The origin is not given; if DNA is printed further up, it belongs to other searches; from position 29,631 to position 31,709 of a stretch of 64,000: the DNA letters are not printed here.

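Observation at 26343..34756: Two divergent AprB/AprA-like ferredoxin-flavoprotein pairs in mirror order, wired to a TAXI-TRAP importer: candidate undescribed redox catabolic module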

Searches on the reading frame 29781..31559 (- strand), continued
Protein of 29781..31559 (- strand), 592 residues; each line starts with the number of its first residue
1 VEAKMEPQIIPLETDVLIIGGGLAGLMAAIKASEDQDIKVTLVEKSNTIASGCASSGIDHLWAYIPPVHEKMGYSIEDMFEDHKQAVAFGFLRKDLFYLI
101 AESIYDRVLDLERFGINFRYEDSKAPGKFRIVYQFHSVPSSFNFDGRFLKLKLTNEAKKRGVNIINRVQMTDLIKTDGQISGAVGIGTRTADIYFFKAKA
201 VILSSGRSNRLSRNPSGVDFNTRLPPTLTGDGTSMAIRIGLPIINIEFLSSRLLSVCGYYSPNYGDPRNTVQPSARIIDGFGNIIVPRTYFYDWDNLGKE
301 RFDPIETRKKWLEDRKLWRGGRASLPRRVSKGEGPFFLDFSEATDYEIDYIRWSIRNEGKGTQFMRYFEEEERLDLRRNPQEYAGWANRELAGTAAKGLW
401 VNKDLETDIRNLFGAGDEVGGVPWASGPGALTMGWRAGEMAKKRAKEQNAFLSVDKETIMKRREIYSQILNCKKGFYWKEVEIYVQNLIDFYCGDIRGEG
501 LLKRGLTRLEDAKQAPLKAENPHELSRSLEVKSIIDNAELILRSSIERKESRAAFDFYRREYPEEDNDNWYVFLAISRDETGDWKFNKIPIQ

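Call 25: search_solved_structures(query=window:29781-31559:-, max_evalue=1e-20, show_alignments=3)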
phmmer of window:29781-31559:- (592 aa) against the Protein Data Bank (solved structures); distinct sequences matched with E-value up to 1e-20: 3.
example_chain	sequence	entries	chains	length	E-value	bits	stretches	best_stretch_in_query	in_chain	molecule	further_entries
8a8o_A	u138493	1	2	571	6.1e-42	147.1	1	12-253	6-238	Alpha-subunit of the PAPS reductase from Methanothermococcus thermolithotrophicus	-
1jnr_A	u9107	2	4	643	4.8e-24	88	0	12-246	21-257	adenylylsulfate reductase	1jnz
2fja_A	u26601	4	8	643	6.1e-24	87.7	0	12-246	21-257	adenylylsulfate reductase, subunit A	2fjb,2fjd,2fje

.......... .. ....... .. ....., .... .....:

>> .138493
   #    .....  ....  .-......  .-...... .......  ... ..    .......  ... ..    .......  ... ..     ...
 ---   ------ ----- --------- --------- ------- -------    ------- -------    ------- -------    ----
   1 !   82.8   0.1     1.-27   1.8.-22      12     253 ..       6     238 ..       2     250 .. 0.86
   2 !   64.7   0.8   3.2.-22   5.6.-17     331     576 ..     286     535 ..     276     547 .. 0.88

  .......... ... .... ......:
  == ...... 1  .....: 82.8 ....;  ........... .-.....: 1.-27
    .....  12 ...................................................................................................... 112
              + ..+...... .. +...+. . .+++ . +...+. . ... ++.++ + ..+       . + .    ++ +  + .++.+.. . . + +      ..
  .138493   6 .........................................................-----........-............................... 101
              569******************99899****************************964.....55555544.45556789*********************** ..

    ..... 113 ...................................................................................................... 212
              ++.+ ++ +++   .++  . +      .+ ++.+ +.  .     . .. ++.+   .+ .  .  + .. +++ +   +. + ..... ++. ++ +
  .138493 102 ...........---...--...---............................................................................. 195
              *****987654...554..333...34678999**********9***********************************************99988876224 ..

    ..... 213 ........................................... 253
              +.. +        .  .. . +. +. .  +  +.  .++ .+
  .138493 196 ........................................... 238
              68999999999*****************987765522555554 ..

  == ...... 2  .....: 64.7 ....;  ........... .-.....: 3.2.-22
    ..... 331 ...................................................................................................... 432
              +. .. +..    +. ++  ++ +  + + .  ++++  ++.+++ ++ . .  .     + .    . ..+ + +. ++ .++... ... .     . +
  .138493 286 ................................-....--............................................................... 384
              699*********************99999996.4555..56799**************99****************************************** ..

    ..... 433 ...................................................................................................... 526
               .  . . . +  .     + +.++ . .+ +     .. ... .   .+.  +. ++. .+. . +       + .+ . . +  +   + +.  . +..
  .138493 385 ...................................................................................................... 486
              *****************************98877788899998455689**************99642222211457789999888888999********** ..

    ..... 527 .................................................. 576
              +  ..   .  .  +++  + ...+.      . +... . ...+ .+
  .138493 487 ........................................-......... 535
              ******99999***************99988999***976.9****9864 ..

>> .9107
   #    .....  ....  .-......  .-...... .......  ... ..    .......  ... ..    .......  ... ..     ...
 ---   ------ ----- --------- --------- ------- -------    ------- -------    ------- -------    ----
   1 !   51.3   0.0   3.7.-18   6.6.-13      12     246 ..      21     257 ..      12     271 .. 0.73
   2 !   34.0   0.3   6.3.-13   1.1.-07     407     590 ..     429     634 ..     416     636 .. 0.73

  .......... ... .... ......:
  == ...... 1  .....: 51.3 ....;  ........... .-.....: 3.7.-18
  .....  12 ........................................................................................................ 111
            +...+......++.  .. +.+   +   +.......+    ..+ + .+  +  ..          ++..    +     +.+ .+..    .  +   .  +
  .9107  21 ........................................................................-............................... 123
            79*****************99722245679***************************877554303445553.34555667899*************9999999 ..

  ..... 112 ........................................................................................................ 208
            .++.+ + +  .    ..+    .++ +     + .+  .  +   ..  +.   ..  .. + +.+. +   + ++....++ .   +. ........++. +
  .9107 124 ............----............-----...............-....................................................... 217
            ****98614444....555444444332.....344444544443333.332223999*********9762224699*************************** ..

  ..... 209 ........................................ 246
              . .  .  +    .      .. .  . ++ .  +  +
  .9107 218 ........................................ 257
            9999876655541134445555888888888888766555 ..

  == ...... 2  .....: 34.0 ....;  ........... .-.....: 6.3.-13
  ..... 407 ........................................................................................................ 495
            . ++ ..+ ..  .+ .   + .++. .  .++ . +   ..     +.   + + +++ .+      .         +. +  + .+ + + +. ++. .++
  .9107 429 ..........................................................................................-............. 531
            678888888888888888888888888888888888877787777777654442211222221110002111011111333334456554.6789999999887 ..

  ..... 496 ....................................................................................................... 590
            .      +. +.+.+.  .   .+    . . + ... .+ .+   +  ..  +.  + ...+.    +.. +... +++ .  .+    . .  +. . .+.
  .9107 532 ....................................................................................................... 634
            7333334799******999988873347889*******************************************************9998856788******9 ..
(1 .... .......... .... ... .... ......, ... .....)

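Call 31: search_solved_structures(query=A1, max_evalue=0.00001, show_alignments=4)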
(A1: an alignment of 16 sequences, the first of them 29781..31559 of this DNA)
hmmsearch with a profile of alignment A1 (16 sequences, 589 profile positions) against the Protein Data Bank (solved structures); distinct sequences matched with E-value up to 0.00001: 40.
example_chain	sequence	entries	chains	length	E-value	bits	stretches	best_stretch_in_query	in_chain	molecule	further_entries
8a8o_A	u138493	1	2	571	8.3e-51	176.1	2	5-244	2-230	Alpha-subunit of the PAPS reductase from Methanothermococcus thermolithotrophicus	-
1jnr_A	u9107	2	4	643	4.8e-39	137.3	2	7-241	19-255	adenylylsulfate reductase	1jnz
2fja_A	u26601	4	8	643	8.4e-39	136.5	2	7-241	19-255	adenylylsulfate reductase, subunit A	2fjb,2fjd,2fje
3gyx_A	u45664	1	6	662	5.8e-19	71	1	4-211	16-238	Adenylylsulfate Reductase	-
1nek_A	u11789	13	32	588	7.1e-19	70.7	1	9-246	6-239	Succinate dehydrogenase flavoprotein subunit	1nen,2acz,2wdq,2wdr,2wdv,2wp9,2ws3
3p4p_A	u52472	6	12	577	5.5e-18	67.7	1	390-583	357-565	Fumarate reductase flavoprotein subunit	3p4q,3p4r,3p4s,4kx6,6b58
2b76_A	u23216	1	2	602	5.6e-18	67.7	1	390-583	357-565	Fumarate reductase flavoprotein subunit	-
5vpn_A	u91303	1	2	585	5.9e-18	67.6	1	390-583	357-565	Fumarate reductase flavoprotein subunit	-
3cir_A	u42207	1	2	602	6.1e-18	67.6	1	390-583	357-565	Fumarate reductase flavoprotein subunit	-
1kf6_A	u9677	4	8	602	6.7e-18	67.4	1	390-583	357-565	FUMARATE REDUCTASE FLAVOPROTEIN | Fumarate reductase flavoprotein subunit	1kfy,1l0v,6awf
6lum_A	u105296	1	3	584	1.1e-17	66.7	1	7-246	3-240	Succinate dehydrogenase subunit A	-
7d6v_A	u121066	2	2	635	4.1e-17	64.8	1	8-247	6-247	Succinate dehydrogenase subunit A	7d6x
1e7p_A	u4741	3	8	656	9.3e-15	57.1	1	393-567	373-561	Fumarate reductase flavoprotein subunit | QUINOL-FUMARATE REDUCTASE FLAVOPROTEIN SUBUNIT A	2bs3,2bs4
2bs2_A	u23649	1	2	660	9.5e-15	57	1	393-567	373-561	QUINOL-FUMARATE REDUCTASE FLAVOPROTEIN SUBUNIT A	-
1qlb_A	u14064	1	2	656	9.9e-15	57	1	393-567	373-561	FUMARATE REDUCTASE FLAVOPROTEIN SUBUNIT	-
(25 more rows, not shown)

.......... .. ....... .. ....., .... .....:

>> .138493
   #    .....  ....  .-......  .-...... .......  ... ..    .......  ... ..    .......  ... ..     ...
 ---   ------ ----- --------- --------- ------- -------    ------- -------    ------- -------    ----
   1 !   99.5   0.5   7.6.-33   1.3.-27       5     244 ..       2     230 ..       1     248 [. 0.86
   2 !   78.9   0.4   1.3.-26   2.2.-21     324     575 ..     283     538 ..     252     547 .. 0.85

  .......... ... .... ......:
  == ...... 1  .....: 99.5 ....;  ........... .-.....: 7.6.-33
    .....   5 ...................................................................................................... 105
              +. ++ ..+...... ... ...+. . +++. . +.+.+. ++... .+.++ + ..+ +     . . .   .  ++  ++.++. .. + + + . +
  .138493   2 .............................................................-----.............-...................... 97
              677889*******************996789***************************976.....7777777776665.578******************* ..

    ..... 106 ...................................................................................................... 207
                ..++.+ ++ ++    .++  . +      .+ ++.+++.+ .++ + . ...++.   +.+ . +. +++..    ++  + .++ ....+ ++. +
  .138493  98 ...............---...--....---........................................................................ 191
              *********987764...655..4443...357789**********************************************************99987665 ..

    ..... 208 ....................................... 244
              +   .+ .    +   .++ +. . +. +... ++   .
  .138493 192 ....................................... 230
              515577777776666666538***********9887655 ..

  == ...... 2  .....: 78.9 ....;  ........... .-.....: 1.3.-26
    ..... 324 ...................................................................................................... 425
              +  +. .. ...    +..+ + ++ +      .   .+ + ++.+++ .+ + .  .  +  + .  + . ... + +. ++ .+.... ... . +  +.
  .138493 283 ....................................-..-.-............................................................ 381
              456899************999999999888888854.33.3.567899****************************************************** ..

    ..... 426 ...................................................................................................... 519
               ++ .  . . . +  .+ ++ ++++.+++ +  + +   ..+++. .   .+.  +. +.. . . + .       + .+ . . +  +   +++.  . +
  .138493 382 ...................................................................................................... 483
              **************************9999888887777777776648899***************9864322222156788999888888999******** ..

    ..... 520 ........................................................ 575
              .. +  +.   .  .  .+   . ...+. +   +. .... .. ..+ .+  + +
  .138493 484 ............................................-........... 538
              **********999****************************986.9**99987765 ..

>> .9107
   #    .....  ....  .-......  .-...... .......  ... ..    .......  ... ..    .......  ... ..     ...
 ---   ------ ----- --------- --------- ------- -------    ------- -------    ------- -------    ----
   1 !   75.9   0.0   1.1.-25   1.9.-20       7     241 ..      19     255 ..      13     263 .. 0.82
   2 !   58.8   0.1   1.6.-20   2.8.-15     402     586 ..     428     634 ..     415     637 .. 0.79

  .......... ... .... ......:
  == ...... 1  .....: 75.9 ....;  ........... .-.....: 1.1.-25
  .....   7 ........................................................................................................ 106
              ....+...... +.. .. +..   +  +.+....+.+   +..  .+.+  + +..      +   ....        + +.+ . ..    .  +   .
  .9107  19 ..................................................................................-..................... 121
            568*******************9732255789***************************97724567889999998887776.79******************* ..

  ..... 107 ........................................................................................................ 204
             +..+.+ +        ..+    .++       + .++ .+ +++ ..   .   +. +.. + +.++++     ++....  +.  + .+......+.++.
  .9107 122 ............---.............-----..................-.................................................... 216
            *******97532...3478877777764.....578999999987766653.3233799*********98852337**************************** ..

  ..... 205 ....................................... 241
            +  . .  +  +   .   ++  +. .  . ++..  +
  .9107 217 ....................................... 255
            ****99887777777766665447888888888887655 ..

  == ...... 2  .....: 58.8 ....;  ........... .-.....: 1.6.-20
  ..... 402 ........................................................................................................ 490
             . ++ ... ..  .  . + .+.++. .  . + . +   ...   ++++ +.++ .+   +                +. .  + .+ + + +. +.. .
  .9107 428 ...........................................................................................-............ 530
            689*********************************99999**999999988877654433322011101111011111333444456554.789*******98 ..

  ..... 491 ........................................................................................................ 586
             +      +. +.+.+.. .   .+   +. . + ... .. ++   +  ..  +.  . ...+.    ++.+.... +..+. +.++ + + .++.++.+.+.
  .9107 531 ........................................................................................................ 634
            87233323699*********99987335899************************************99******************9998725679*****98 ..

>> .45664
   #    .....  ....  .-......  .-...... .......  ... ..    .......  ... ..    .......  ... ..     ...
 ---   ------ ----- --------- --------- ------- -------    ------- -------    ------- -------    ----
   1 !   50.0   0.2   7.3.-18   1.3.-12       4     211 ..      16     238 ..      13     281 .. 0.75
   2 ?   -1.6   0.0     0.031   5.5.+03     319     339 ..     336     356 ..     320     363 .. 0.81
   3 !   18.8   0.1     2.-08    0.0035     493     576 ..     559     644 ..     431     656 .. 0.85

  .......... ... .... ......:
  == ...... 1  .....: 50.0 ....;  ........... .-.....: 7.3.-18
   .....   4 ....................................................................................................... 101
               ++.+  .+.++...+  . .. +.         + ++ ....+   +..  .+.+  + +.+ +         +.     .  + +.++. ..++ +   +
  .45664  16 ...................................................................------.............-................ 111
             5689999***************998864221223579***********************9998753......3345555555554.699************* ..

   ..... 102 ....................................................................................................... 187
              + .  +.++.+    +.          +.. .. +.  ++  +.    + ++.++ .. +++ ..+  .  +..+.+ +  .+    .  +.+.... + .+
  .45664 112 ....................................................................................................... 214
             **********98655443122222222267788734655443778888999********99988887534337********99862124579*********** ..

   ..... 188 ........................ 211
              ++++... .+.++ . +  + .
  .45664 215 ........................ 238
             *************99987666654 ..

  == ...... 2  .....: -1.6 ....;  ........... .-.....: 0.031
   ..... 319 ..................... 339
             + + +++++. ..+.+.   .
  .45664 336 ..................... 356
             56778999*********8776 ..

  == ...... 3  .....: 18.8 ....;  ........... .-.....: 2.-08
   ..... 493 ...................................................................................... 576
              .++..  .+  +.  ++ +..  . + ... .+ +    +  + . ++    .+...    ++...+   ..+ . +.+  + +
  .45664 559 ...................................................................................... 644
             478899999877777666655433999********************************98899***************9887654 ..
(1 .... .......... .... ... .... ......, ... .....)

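Call 32: find_related_loci(query=A1, collection=genome_contigs, flank=10000)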
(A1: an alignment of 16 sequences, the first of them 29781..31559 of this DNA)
Query A1 (592 aa) in genome_contigs; peptide patterns used: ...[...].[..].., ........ (x = any residue, [..] = any of these).
38 stretches matched a pattern; 27 encode a relative of the query (tblastn E <= 1e-3); 25 distinct loci.
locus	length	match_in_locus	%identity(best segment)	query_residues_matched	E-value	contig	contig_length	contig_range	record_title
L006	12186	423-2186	81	5-592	0e+0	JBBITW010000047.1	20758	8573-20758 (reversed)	MAG: Deltaproteobacteria bacterium isolate RSS170216_bin_405 NODE_2854_length_20758_cov_5.631261, whole genome shotgun s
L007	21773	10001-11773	71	2-592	0e+0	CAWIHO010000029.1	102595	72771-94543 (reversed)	MAG: uncultured delta proteobacterium isolate MFD03726.bin.2.118 genome assembly, contig: contig_25921, whole genome sho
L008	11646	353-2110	70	6-591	0e+0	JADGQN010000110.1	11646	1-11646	MAG: Syntrophobacterales bacterium isolate Chersky.21_67 contig-100_2474, whole genome shotgun sequence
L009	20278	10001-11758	70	6-590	0e+0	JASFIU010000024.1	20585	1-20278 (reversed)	MAG: Desulfobacterales bacterium isolate D0608S20remetaG_Bin_248 D0608S20remetaG_FD_scaffold_245_c1, whole genome shotgu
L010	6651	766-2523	69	6-590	0e+0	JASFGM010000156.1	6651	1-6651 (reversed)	MAG: Desulfobacterales bacterium isolate D0606U12remetaG_Bin_122 D0606U12remetaG_FD_scaffold_2048_c1, whole genome shotg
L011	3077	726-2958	69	8-590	0e+0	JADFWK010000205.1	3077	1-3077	MAG: Proteobacteria bacterium isolate C4.bin.25 k83_1685637, whole genome shotgun sequence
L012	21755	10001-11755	69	8-591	0e+0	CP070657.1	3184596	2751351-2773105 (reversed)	MAG: Deltaproteobacteria bacterium isolate bin80 chromosome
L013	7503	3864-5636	68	2-591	0e+0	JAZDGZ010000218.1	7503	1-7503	MAG: Pseudomonadota bacterium isolate MEGAHIT-group-0.292 k141_1185144, whole genome shotgun sequence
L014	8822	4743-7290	69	5-590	0e+0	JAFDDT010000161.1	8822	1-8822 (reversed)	MAG: Deltaproteobacteria bacterium isolate Meg19_1012_Bin_230 Meg19_1012_Bin_230_scaffold_39636, whole genome shotgun se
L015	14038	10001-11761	68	6-591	0e+0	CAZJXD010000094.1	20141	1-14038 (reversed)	MAG TPA_asm: uncultured Desulfobacteraceae bacterium isolate SRP323688_co1_280 genome assembly, contig: NODE_4441_length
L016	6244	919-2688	67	8-592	0e+0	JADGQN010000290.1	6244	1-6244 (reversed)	MAG: Syntrophobacterales bacterium isolate Chersky.21_67 contig-100_8964, whole genome shotgun sequence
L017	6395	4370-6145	66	2-591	0e+0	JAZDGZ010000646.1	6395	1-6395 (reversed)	MAG: Pseudomonadota bacterium isolate MEGAHIT-group-0.292 k141_16587768, whole genome shotgun sequence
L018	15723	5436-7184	67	9-590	0e+0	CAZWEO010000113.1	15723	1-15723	MAG TPA_asm: uncultured Desulfobacterales bacterium isolate SRP077602_co5_466 genome assembly, contig: NODE_17462_length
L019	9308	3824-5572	64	9-590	0e+0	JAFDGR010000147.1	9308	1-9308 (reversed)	MAG: Deltaproteobacteria bacterium isolate Meg22_1012_Bin_323 Meg22_1012_Bin_323_scaffold_26364, whole genome shotgun se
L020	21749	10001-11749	65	10-591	0e+0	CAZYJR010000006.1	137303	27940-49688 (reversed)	MAG TPA_asm: uncultured Desulfobacterales bacterium isolate SRP141376_co2_358 genome assembly, contig: NODE_275_length_1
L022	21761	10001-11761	62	5-590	0e+0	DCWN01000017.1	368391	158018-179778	MAG TPA_asm: Acidobacteria bacterium UBA2161 UBA2161_contig_2730, whole genome shotgun sequence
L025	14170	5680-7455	65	6-592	0e+0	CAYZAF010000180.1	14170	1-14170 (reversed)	MAG TPA_asm: uncultured Syntrophaceae bacterium isolate SRP140028_co1_354 genome assembly, contig: k141_23151, whole gen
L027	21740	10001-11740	45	12-591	1e-160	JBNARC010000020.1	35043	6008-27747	MAG: Moorellales bacterium isolate Kamch4316-2DMB-05 bin25.fa-20, whole genome shotgun sequence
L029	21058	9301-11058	50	3-592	2e-176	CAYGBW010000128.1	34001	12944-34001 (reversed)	MAG TPA_asm: uncultured Thermodesulfobacteriota bacterium isolate ERP108616_co1_403 genome assembly, contig: k119_392335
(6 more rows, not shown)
